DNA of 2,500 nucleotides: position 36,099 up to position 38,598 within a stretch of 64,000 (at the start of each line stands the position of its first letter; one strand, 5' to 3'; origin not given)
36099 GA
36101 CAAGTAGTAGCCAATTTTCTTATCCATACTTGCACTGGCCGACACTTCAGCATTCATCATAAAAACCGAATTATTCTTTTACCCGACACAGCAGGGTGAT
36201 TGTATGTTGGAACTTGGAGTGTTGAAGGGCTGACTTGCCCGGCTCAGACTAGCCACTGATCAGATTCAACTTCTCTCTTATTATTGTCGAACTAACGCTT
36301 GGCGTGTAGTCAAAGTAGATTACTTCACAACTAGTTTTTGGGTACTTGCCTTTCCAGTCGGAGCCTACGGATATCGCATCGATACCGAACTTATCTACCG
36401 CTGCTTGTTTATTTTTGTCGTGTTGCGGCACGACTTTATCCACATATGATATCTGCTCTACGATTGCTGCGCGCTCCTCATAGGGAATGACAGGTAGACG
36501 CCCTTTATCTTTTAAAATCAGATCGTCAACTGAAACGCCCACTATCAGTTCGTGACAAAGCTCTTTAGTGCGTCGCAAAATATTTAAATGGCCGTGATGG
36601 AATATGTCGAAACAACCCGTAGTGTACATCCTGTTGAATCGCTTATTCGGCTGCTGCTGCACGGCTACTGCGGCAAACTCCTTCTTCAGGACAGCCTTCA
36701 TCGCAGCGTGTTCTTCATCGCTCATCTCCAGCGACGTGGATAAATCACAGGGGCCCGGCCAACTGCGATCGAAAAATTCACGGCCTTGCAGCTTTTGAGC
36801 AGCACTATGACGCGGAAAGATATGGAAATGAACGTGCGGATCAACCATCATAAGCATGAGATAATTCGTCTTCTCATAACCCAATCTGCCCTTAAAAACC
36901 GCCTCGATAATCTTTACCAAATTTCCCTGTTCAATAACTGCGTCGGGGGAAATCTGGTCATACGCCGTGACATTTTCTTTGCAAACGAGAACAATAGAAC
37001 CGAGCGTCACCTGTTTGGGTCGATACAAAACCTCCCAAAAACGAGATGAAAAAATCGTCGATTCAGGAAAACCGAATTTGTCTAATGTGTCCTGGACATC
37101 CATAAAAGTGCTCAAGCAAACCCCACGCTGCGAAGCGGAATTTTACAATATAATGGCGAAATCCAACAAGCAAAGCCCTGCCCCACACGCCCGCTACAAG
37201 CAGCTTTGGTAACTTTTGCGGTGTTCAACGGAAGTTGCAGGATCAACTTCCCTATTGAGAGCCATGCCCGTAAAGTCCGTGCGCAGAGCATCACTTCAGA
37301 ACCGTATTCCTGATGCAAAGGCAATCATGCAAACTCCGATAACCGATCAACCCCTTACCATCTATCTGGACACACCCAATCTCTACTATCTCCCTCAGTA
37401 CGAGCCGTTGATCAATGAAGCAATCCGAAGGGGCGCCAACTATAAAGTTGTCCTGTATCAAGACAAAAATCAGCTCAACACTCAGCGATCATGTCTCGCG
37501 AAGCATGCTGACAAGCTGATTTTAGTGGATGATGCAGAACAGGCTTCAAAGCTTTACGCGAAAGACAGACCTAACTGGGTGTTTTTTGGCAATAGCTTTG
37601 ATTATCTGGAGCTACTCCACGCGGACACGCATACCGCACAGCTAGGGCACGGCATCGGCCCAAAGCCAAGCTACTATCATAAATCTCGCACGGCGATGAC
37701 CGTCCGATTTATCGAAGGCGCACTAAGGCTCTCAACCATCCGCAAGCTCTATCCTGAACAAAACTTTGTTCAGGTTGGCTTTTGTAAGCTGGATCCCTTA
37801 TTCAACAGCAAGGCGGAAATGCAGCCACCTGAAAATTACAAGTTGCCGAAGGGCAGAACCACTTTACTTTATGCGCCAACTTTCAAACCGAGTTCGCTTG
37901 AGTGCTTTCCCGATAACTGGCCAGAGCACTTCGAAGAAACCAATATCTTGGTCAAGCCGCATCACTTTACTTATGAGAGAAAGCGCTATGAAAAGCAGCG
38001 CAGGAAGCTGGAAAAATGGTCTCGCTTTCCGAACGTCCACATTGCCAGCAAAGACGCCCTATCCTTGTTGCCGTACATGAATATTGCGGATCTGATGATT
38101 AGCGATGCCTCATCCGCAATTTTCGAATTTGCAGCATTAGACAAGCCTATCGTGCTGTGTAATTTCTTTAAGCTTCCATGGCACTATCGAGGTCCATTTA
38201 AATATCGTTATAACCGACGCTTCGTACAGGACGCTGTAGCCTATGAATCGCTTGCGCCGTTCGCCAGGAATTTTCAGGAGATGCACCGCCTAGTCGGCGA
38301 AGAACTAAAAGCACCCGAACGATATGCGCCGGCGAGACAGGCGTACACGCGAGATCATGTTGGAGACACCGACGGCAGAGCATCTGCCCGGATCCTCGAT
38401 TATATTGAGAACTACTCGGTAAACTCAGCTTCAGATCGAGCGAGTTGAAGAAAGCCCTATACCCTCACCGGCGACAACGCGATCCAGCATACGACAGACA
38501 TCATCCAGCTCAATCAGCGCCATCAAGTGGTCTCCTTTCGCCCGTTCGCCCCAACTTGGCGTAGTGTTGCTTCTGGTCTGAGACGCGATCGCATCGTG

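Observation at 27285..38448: Eight-gene teichoic-acid-like phosphonate / polyol-phosphate / acyl-carrier module embedded in the LPS inner-core locus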

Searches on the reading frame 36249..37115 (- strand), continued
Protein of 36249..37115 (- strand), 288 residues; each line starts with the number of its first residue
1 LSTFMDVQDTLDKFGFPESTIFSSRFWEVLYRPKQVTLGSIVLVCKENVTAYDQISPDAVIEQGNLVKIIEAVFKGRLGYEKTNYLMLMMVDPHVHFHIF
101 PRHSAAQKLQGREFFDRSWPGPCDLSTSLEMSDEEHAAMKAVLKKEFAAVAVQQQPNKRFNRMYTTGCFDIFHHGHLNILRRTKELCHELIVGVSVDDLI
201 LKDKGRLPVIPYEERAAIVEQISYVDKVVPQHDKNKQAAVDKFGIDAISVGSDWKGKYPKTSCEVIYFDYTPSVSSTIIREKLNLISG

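Call 84: list_cluster_members(proteins=[P0163, P0144, P0170, P0173, P0148, P0159, P0186, P0223])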
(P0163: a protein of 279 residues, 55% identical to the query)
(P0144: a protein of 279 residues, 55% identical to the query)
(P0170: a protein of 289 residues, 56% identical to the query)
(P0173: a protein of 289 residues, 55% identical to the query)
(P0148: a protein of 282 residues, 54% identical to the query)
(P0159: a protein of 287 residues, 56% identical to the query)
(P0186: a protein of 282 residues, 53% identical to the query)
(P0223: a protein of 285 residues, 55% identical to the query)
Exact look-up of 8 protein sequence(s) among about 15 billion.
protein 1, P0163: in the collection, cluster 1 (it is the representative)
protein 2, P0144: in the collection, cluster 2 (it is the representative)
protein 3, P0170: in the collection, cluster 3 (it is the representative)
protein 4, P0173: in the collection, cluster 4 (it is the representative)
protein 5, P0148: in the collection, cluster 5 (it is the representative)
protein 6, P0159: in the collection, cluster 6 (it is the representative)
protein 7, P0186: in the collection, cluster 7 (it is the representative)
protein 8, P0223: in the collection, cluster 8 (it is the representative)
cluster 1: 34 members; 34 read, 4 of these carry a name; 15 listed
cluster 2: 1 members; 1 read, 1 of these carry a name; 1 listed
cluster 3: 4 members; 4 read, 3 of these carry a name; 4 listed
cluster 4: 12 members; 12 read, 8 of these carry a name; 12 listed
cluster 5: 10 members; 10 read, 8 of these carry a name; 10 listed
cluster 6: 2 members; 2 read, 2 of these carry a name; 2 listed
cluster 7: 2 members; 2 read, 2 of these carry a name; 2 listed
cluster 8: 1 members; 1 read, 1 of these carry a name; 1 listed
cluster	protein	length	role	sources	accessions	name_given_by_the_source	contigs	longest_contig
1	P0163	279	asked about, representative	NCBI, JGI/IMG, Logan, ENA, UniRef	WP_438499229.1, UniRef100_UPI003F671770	adenylyltransferase/cytidyltransferase family protein [Alteromonas australica] | adenylyltransferase/cytidyltransferase family protein n=1 Tax=Alteromonas australica ...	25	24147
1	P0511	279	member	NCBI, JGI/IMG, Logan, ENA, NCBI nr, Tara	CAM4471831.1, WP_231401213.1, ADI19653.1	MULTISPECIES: adenylyltransferase/cytidyltransferase family protein [Alteromonas] | glycerol-3-phosphate cytidylyltransferase | strand:+ start:11931 stop:12770 length:840 start_codon:yes stop_codon:yes ...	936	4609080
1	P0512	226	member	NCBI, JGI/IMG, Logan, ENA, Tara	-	strand:- start:40 stop:720 length:681 start_codon:yes stop_codon:yes gene_type:complete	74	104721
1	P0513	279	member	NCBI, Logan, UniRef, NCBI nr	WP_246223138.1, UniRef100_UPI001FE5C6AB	adenylyltransferase/cytidyltransferase family protein [Alteromonas profundi] | adenylyltransferase/cytidyltransferase family protein n=1 Tax=Alteromonas profundi ...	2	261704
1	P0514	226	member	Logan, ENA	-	-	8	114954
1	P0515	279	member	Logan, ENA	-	-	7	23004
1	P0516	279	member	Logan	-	-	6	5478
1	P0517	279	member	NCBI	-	-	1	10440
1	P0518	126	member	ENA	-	-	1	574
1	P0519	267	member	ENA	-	-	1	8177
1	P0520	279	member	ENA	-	-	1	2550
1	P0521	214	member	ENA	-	-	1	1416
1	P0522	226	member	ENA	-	-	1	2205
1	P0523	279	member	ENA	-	-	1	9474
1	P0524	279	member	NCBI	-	-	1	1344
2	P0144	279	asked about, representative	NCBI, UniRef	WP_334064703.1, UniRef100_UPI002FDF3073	adenylyltransferase/cytidyltransferase family protein [Alteromonas genovensis] | adenylyltransferase/cytidyltransferase family protein n=1 Tax=Alteromonas genovensis ...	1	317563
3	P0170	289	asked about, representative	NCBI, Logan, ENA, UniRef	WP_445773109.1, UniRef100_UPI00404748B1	adenylyltransferase/cytidyltransferase family protein [Shewanella sp.] | adenylyltransferase/cytidyltransferase family protein n=3 Tax=Shewanella sp. TaxID=50422 ...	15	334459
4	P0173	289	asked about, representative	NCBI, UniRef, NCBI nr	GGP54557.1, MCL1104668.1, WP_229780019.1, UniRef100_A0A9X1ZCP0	hypothetical protein GCM10009347_21740 [Shewanella algicola] | Adenylyltransferase/cytidyltransferase family protein n=1 Tax=Shewanella algicola ... | adenylyltransferase/cytidyltransferase family protein [Shewanella algicola]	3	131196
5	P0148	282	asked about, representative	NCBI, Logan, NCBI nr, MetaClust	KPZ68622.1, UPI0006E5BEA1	Glycerol-3-phosphate cytidylyltransferase [Shewanella sp. P1-14-1] | status=active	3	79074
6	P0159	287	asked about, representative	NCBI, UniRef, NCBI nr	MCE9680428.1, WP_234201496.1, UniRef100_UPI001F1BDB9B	adenylyltransferase/cytidyltransferase family protein [Shewanella sp. AS1] | adenylyltransferase/cytidyltransferase family protein n=1 Tax=Shewanella sp. AS1 ...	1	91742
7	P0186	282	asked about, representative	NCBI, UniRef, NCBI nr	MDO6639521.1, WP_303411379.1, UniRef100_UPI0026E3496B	adenylyltransferase/cytidyltransferase family protein [Shewanella sp. 5_MG-2023] | adenylyltransferase/cytidyltransferase family protein n=1 Tax=Shewanella sp. 5_MG-2023 ...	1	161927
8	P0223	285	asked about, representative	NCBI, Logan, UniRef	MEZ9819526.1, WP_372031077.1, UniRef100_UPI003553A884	adenylyltransferase/cytidyltransferase family protein [Shewanella sp. 10N.286.45.A1] | adenylyltransferase/cytidyltransferase family protein n=1 Tax=Shewanella sp. ...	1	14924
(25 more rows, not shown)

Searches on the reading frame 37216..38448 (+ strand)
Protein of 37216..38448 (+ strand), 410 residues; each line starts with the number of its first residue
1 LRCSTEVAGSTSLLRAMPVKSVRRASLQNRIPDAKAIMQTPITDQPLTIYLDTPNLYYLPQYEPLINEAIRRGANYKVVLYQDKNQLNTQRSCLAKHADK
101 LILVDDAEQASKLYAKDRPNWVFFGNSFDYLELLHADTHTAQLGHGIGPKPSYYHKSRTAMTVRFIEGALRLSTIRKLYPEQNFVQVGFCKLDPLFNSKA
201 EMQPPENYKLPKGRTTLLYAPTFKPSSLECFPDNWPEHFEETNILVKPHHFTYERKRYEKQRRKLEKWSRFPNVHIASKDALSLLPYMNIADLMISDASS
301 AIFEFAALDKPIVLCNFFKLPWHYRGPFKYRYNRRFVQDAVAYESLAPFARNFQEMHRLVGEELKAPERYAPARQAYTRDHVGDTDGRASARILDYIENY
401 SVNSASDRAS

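Call 3: search_protein_families(library=pfam, proteins=[window:37216-38448:+], max_evalue=0.01)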
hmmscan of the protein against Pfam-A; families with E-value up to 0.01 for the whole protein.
window:37216-38448:+ (410 aa): 1 family
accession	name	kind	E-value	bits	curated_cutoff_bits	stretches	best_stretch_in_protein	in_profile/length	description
PF04464.20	Glyphos_transf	-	8.3e-21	74.8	22.1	1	181-398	157-366/367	CDP-Glycerol:Poly(glycerophosphate) glycerophosphotransferase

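Call 4: search_protein_families(library=ncbifam, proteins=[window:37216-38448:+], max_evalue=0.01)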
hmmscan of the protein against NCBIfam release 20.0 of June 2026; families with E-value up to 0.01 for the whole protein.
window:37216-38448:+ (410 aa): 4 families
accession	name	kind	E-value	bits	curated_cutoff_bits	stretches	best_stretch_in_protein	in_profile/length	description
NF046086.1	BFO_1060_trans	domain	6e-06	25.6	200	1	238-400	217-363/365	BFO_1060 family glycosyltransferase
TIGR04396.2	surf_polysacc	subfamily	0.00026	20.3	125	1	237-406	219-368/427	surface carbohydrate biosynthesis protein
NF041713.1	Tar_polymTarL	equivalog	0.00046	18.9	1000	1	181-317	351-492/562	teichoic acid ribitol-phosphate polymerase TarL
NF041712.1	techglyph_taseTarF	equivalog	0.0017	17.5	550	1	289-397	286-386/388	teichoic acid glycerol-phosphate transferase TarF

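Call 21: search_solved_structures(query=window:37216-38448:+, max_evalue=1, show_alignments=1)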
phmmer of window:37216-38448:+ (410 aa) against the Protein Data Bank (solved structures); distinct sequences matched with E-value up to 1: 3.
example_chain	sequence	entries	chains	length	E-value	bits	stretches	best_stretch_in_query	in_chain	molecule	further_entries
8va1_A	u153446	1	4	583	0.00017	23.9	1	180-317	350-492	Teichoic acid ribitol-phosphate polymerase TarL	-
8qoy_A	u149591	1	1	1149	0.15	14.2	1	184-313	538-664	TagF-like capsule polymerase Cps3D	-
1pz1_A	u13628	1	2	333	0.88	11.7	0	43-114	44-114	General stress protein 69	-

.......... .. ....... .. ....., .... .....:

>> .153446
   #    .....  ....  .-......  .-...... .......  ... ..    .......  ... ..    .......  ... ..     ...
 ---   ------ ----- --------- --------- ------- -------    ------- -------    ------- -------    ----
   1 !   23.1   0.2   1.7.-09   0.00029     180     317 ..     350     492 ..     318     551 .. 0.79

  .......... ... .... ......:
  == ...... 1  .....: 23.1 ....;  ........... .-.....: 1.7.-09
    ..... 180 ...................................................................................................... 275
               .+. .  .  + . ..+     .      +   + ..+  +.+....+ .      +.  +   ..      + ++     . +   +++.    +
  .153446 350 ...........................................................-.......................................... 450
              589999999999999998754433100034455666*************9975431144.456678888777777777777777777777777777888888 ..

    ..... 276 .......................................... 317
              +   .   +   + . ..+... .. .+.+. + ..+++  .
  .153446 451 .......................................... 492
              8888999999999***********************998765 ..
